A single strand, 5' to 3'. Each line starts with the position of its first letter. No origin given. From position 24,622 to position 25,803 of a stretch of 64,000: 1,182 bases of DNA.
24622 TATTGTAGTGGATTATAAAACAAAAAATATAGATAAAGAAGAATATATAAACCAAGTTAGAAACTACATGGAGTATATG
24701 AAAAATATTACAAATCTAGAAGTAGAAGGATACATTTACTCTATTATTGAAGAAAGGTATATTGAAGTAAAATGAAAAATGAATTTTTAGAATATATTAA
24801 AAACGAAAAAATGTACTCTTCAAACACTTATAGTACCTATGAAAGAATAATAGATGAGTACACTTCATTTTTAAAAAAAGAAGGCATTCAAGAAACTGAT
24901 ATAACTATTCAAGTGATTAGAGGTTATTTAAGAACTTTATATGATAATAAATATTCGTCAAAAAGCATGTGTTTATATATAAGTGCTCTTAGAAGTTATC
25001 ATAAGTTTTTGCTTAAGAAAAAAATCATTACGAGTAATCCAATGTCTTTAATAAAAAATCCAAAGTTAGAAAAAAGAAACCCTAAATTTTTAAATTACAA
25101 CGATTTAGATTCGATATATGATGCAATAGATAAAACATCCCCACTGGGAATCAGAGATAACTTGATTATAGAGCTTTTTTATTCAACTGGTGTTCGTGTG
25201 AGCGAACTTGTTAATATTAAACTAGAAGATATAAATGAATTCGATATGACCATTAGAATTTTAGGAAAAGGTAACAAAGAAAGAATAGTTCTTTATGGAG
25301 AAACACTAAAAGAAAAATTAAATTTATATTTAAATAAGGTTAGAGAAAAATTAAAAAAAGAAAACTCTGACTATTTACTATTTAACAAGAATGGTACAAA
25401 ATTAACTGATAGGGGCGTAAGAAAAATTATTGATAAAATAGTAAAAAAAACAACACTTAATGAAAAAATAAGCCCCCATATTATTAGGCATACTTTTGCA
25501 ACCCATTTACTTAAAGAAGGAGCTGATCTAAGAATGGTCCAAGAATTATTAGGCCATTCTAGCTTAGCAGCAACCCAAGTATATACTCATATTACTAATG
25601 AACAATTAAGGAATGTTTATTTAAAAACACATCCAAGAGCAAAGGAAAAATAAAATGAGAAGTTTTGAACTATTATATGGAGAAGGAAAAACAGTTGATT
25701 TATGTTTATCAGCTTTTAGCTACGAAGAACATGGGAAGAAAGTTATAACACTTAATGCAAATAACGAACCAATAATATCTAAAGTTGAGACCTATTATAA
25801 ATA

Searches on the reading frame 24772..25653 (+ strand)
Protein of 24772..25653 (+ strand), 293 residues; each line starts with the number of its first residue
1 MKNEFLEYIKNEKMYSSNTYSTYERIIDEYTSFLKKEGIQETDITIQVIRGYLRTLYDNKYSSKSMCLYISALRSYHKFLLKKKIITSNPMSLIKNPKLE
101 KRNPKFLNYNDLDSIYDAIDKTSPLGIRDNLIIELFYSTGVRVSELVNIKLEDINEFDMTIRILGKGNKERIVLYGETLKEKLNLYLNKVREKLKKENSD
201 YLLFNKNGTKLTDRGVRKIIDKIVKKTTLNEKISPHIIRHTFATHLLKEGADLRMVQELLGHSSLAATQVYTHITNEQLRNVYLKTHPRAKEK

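Call 64: search_protein_families(library=pfam, proteins=[window:24772-25653:+], max_evalue=0.00001)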
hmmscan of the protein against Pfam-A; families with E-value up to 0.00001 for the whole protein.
window:24772-25653:+ (293 aa): 2 families
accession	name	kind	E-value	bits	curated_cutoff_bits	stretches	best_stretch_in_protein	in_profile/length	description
PF00589.27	Phage_integrase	-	9.3e-45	152.9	27.1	1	106-276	2-170/172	Phage integrase family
PF02899.23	Phage_int_SAM_1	-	1.8e-17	63.8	22.3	1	3-84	2-83/83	Phage integrase, N-terminal SAM-like domain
